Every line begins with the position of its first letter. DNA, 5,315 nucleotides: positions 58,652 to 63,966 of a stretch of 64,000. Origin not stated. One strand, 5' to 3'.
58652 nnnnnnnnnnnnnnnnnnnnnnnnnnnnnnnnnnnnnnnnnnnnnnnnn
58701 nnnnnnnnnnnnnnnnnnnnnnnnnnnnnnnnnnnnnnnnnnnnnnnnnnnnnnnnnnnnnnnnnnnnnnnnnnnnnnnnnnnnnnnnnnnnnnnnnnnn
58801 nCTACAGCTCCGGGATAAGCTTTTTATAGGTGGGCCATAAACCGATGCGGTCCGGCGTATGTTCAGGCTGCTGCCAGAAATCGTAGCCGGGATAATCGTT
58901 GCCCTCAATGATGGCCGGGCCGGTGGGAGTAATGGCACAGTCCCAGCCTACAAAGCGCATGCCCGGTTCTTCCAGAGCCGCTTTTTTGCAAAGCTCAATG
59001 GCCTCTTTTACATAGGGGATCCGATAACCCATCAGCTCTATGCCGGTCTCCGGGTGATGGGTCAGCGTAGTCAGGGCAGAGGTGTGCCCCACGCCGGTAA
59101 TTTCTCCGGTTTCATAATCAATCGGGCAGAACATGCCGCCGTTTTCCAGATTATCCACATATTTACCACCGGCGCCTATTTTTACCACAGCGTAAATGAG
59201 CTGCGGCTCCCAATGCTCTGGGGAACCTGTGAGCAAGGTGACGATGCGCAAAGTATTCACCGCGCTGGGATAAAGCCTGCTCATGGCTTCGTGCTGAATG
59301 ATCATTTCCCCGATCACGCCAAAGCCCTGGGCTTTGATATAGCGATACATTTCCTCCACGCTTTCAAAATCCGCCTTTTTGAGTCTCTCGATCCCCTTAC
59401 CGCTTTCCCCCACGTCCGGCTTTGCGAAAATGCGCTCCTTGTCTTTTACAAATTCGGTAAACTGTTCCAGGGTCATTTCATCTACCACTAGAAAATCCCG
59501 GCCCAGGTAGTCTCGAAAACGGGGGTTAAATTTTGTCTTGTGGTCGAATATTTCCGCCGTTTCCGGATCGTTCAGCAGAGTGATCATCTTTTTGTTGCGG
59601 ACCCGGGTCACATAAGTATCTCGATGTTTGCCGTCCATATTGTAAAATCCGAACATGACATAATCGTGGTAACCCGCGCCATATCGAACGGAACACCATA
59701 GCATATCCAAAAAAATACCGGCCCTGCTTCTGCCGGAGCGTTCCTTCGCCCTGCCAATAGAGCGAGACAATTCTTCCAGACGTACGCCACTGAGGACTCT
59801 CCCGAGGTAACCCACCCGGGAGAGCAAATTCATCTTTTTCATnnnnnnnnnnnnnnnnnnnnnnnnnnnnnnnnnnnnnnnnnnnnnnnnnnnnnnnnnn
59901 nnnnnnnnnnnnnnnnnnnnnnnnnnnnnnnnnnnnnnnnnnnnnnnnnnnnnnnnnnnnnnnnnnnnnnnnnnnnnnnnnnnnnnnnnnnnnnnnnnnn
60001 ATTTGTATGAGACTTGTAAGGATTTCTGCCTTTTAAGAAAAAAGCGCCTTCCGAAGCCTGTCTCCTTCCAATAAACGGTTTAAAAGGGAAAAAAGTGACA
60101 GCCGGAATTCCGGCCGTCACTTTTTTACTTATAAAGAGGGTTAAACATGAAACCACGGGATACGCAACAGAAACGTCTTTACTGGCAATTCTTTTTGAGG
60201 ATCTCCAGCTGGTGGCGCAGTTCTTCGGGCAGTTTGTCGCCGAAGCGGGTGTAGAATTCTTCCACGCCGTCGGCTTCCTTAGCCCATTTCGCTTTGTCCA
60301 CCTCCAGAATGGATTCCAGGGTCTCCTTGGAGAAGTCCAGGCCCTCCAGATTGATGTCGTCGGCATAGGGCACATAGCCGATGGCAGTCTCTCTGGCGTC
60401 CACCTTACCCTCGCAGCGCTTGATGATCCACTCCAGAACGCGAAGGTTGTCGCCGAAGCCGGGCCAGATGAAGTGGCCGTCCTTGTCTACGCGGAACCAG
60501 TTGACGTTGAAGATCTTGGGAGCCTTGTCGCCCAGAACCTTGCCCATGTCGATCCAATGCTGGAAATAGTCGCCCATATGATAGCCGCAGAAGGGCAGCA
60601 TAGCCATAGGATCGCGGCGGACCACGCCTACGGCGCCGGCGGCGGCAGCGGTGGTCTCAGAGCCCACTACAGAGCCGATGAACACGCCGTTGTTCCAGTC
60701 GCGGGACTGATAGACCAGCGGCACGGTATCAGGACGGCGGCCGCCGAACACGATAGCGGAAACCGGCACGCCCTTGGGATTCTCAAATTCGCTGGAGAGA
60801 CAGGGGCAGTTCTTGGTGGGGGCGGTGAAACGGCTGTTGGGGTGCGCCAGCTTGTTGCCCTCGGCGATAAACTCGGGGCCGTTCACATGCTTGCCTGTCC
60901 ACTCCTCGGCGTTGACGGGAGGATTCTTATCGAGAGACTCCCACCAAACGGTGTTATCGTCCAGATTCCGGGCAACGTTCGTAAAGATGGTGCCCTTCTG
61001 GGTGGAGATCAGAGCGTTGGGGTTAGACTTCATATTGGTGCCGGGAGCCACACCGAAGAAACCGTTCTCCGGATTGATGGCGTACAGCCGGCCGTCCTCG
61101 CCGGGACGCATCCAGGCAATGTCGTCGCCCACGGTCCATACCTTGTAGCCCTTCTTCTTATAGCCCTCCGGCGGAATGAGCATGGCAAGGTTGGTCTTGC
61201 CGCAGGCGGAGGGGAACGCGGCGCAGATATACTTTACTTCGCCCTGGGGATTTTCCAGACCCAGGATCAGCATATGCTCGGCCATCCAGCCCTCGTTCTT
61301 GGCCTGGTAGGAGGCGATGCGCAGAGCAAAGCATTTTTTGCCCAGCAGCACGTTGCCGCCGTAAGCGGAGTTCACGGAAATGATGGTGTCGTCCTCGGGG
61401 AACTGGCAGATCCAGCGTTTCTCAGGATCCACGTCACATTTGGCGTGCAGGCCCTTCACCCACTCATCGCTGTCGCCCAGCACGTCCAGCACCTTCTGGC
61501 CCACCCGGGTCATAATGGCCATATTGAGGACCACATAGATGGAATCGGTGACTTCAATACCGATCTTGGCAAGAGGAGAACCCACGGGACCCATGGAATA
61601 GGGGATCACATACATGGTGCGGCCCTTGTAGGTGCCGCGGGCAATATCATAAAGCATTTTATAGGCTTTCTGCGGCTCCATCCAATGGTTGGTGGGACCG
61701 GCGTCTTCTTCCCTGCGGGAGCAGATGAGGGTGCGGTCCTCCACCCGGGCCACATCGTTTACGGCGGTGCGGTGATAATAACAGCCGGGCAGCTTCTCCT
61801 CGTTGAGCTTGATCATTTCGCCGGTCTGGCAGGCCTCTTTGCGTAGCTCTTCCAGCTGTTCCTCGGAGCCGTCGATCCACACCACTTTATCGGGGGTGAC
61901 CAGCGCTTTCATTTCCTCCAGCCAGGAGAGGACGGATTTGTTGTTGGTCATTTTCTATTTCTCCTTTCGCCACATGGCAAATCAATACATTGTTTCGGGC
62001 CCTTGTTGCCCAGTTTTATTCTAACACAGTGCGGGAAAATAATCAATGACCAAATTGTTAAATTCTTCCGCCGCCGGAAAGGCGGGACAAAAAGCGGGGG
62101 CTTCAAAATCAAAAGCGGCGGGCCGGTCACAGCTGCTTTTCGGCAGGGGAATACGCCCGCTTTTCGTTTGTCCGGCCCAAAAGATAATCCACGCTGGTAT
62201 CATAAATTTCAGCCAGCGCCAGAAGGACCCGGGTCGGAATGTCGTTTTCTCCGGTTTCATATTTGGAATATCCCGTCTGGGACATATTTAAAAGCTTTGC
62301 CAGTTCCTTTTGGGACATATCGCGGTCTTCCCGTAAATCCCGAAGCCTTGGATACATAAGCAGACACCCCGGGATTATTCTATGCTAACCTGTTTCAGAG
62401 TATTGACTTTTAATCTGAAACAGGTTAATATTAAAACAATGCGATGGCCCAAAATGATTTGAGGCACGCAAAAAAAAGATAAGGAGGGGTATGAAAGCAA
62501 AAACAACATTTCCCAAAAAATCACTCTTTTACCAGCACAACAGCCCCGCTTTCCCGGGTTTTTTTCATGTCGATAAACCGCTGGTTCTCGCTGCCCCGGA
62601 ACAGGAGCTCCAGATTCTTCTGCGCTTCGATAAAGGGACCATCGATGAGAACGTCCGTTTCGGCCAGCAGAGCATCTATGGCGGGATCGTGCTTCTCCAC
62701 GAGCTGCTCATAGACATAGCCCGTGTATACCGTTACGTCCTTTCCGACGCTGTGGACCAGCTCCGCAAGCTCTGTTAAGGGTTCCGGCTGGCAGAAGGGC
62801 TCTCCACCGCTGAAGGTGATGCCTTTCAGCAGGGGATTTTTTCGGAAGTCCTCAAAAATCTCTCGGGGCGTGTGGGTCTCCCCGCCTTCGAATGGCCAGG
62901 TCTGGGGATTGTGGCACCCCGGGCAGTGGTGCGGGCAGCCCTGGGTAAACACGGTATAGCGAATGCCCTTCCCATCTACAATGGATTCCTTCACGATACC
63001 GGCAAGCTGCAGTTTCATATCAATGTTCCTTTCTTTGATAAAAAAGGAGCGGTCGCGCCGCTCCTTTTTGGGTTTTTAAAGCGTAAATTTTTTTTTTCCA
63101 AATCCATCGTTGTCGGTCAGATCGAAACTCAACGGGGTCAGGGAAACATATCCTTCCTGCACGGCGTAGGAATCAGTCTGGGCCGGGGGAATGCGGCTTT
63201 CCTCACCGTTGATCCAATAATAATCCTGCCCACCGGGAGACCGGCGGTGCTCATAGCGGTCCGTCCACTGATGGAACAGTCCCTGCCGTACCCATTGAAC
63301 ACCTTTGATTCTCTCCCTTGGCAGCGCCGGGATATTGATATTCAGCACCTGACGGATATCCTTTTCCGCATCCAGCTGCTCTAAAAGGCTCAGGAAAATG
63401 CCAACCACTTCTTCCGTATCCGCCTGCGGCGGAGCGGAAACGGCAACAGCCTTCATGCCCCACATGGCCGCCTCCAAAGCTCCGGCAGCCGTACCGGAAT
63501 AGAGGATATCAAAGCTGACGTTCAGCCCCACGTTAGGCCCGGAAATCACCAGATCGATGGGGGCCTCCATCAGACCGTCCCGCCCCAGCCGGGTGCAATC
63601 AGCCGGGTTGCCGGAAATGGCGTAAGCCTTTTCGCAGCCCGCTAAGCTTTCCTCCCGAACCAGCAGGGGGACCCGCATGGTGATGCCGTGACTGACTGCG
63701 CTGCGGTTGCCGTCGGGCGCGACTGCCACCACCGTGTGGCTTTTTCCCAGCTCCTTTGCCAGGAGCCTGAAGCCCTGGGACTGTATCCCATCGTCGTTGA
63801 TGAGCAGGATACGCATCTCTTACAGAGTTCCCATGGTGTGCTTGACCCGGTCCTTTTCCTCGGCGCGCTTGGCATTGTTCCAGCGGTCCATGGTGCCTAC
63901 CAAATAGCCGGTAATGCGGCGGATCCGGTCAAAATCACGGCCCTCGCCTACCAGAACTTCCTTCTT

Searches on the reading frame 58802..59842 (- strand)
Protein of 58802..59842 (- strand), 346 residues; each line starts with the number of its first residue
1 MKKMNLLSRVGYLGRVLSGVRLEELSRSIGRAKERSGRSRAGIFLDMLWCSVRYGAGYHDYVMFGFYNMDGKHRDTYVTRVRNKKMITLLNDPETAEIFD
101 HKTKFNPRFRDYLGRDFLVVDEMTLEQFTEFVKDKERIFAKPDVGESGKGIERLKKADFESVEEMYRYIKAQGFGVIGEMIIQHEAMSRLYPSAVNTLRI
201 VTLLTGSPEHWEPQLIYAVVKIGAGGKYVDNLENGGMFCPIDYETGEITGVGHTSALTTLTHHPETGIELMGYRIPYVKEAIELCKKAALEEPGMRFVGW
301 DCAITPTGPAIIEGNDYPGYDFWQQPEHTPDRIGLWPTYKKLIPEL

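Call 11: search_protein_families(library=pfam, proteins=[window:58802-59842:-])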
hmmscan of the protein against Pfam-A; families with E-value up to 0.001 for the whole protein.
window:58802-59842:- (346 aa): 2 families
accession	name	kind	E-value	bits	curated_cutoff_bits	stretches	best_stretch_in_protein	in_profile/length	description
PF14397.11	ATPgrasp_ST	-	4.3e-45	154.5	31.4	1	82-327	2-265/278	Sugar-transfer associated ATP-grasp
PF14398.11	ATPgrasp_YheCD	-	0.00017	21.4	26.8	0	124-241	37-166/255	YheC/D like ATP-grasp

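Call 76: search_protein_families(library=phrogs, proteins=[window:58802-59842:-], max_evalue=0.001)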
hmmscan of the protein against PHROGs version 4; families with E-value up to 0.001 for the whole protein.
window:58802-59842:- (346 aa): 0 families

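Call 81: find_encoding_contigs(protein=window:58802-59842:-, flank=2500, max_places=6)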
Protein window:58802-59842:- (346 aa): 20 contigs read that carry it; 6 places shown.
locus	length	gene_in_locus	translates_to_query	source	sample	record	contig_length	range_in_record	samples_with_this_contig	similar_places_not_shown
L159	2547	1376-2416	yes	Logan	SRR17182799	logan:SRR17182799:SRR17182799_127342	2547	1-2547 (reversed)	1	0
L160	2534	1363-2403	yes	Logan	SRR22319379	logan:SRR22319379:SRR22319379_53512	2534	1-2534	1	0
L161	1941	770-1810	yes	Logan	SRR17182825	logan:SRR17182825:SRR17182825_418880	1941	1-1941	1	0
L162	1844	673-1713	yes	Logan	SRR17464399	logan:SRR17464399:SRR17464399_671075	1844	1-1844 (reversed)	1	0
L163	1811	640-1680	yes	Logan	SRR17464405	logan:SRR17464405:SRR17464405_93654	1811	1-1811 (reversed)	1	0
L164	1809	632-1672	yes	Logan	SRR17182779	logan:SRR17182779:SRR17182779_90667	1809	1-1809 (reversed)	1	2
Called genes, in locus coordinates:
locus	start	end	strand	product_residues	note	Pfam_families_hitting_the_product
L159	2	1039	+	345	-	?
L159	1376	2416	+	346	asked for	PF14397:ATPgrasp_ST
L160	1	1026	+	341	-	?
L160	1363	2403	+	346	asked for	PF14397:ATPgrasp_ST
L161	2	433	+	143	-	?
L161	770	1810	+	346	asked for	PF14397:ATPgrasp_ST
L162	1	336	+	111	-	?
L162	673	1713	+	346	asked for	PF14397:ATPgrasp_ST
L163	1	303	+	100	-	?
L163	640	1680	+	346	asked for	PF14397:ATPgrasp_ST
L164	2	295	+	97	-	?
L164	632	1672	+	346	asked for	PF14397:ATPgrasp_ST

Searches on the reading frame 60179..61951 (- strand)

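Call 11: search_protein_families(library=pfam, proteins=[window:60179-61951:-])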
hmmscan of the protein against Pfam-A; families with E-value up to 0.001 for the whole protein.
window:60179-61951:- (590 aa): 2 families
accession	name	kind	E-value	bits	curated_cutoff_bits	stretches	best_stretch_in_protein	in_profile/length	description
PF00821.23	PEPCK_GTP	-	6.9e-165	548.5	23.8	1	222-587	1-356/357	Phosphoenolpyruvate carboxykinase C-terminal P-loop domain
PF17297.7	PEPCK_N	-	2.1e-86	289.5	23.8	1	10-218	2-218/218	Phosphoenolpyruvate carboxykinase N-terminal domain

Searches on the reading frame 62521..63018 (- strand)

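Call 11: search_protein_families(library=pfam, proteins=[window:62521-63018:-])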
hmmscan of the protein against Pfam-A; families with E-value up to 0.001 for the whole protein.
window:62521-63018:- (165 aa): 2 families
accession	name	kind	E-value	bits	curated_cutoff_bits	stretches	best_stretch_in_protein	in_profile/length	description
PF13353.11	Fer4_12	-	1e-36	126.7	22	1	14-148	1-136/137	4Fe-4S single cluster domain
PF04055.27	Radical_SAM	-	5.8e-11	43.3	29.5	1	23-108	2-95/166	Radical SAM superfamily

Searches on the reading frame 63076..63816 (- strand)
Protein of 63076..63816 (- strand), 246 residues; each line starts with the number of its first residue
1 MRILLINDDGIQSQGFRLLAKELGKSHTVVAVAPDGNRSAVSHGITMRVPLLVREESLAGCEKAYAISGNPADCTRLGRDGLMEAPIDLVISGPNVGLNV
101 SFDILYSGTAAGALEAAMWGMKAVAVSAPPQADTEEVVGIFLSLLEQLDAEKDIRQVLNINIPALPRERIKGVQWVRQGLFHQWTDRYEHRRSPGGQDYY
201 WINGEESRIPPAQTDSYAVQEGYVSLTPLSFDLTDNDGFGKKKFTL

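Call 11: search_protein_families(library=pfam, proteins=[window:63076-63816:-])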
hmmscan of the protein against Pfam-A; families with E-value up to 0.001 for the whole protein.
window:63076-63816:- (246 aa): 1 family
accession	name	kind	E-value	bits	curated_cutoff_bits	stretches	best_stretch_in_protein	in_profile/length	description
PF01975.23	SurE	-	3.2e-50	171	22.1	1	3-180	1-184/189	Survival protein SurE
